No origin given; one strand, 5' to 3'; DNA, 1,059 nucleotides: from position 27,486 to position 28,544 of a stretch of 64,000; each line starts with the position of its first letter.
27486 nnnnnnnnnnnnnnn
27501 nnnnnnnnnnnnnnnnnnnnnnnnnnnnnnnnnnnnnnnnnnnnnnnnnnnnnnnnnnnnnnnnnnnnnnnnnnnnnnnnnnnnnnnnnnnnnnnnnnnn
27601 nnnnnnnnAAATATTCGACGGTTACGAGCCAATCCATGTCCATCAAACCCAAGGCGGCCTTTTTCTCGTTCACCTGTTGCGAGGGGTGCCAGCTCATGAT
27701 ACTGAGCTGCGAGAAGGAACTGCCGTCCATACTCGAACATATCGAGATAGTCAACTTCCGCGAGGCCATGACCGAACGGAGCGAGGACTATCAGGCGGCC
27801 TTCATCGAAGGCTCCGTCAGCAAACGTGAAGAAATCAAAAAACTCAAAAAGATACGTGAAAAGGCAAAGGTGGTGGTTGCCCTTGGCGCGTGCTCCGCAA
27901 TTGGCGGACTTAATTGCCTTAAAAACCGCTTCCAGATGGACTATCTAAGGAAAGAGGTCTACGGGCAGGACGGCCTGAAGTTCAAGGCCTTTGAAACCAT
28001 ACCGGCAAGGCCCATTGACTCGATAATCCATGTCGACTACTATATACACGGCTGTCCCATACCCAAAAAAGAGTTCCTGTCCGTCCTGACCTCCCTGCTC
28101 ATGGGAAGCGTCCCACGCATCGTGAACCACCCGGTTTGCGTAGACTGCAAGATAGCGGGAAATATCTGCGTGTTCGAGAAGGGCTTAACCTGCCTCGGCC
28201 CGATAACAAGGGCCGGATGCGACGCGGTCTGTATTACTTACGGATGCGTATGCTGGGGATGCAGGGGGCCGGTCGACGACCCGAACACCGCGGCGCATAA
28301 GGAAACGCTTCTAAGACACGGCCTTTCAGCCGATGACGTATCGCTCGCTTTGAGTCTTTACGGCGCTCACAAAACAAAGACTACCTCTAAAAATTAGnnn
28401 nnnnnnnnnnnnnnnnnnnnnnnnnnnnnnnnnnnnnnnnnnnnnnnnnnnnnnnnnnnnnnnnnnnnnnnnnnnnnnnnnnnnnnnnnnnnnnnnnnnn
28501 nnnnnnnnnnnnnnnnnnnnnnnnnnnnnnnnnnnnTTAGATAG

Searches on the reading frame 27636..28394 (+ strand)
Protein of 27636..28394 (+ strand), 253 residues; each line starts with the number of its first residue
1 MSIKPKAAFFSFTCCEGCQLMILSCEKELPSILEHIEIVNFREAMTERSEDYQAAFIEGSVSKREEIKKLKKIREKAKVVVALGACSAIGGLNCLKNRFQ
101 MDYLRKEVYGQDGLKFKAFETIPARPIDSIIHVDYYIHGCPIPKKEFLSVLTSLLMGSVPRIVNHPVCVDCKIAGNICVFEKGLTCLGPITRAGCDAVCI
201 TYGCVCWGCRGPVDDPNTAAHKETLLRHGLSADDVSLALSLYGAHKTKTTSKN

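Call 14: find_homologous_proteins(query=window:27636-28394:+)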
Query window:27636-28394:+ (253 aa): 6791 proteins with E <= 0.001 among 7260 candidates; the best 120 are listed.
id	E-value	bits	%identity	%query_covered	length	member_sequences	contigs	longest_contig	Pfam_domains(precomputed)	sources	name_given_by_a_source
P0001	4.7e-155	533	91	100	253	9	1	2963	PF01058.30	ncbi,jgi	jgi:coenzyme F420-reducing hydrogenase gamma subunit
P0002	1.5e-145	502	87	98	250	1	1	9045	PF01058.30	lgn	-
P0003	7.4e-127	440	74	97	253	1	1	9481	PF01058.30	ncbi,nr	ncbi:MAG: NADH:ubiquinone oxidoreductase [Deltaproteobacteria bacterium]|nr:NADH:ubiquinone oxidored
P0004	1.1e-125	436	70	98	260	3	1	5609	PF01058.30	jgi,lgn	-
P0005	3.2e-123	428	69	100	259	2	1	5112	PF01058.30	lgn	-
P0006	7.2e-123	427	71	97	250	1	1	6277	PF01058.30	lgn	-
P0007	8.4e-121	420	70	96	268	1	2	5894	PF01058.30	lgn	-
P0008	3.1e-120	419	73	96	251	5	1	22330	PF01058.30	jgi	-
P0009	3.5e-120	418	72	97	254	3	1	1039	PF01058.30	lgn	-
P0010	4.3e-120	418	73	95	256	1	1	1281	PF01058.30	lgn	-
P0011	1.1e-118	413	71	96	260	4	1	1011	PF01058.30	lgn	-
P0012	2.8e-118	412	70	96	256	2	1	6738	PF01058.30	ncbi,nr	ncbi:MAG: NADH:ubiquinone oxidoreductase [Deltaproteobacteria bacterium]|nr:NADH:ubiquinone oxidored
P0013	4.5e-118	411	67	99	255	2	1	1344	PF01058.30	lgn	-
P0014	1.0e-117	410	69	98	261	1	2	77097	PF01058.30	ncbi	-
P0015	3.0e-117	409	68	98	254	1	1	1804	PF01058.30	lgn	-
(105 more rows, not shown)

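Call 16: find_encoding_contigs(protein=P0001, flank=5000)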
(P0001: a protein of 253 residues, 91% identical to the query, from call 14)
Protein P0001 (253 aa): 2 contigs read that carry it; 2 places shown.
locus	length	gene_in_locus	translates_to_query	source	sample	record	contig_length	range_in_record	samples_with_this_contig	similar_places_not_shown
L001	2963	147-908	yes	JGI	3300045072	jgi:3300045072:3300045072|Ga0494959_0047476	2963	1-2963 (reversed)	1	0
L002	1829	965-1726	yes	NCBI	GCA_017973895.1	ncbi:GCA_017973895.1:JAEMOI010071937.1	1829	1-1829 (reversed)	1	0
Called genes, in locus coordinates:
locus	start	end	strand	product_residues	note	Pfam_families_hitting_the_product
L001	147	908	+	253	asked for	PF01058:Oxidored_q6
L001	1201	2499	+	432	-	-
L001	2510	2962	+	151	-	?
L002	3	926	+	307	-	?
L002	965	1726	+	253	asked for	PF01058:Oxidored_q6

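Call 17: find_encoding_contigs(protein=P0002, flank=8000)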
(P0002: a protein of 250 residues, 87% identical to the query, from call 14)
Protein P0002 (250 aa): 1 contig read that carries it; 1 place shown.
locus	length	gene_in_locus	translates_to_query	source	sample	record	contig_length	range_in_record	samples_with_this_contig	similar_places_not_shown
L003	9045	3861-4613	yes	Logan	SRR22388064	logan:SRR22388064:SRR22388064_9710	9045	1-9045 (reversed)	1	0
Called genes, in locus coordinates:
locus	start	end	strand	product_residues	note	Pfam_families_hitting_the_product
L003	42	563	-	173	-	PF02566:OsmC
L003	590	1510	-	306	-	PF00586:AIRS, PF02769:AIRS_C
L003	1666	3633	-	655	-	PF00009:GTP_EFTU, PF03144:GTP_EFTU_D2, PF25461:Beta-barrel_SelB, PF09107:WHD_3rd_SelB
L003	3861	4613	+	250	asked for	PF01058:Oxidored_q6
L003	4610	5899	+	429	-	PF00374:NiFeSe_Hases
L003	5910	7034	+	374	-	PF01590:GAF, PF13185:GAF_2, PF13492:GAF_3 (weak), PF00990:GGDEF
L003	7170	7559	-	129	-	PF13279:4HBT_2, PF03061:4HBT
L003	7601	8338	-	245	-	PF22935:RM44_endonuclase (weak), PF14622:Ribonucleas_3_3, PF00636:Ribonuclease_3, PF00035:dsrm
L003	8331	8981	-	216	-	PF03167:UDG (weak)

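Call 43: search_protein_families(library=ncbifam, proteins=[window:27636-28394:+], max_evalue=0.01)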
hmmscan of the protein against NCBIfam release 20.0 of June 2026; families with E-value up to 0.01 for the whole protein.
window:27636-28394:+ (253 aa): 11 families
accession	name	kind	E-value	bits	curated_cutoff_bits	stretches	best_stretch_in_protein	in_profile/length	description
NF040836.1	sulfhyd_HydD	equivalog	2.2e-59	200.8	500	1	5-248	6-250/261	NADPH-dependent hydrogenase/sulfhydrogenase 1 subunit delta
NF040831.1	sulfhyd_ShyD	equivalog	3e-44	151.4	460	1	7-231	3-226/240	NAD(P)-dependent hydrogenase/sulfhydrogenase 2 subunit delta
NF045875.1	F420_non_VhuG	exception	5.8e-30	104.5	450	2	2-172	2-181/286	F420-non-reducing hydrogenase subunit VhuG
TIGR03294.1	FrhG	equivalog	1.5e-12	47.8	245.5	1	6-159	3-145/228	coenzyme F420 hydrogenase subunit gamma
NF011390.0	PRK14815.1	equivalog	9.5e-05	21.8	281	0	125-151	124-150/183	NADH dehydrogenase subunit B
NF005012.1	PRK06411.1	subfamily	0.00039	20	116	0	125-149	125-149/166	NADH-quinone oxidoreductase subunit NuoB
TIGR01957.1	nuoB_fam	subfamily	0.00044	20.2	142.7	0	125-146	109-129/145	NADH-quinone oxidoreductase subunit B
NF011393.0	PRK14818.1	equivalog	0.00071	19.2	255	0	125-148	122-144/173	NADH dehydrogenase subunit B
NF011395.0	PRK14820.1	equivalog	0.0012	18.7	263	0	125-145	124-144/180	NADH-quinone oxidoreductase subunit B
NF011391.0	PRK14816.1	equivalog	0.0068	16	283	0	126-145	145-164/196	NADH-quinone oxidoreductase subunit B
NF011392.0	PRK14817.1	equivalog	0.0074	16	271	0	125-147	127-149/182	NADH-quinone oxidoreductase subunit B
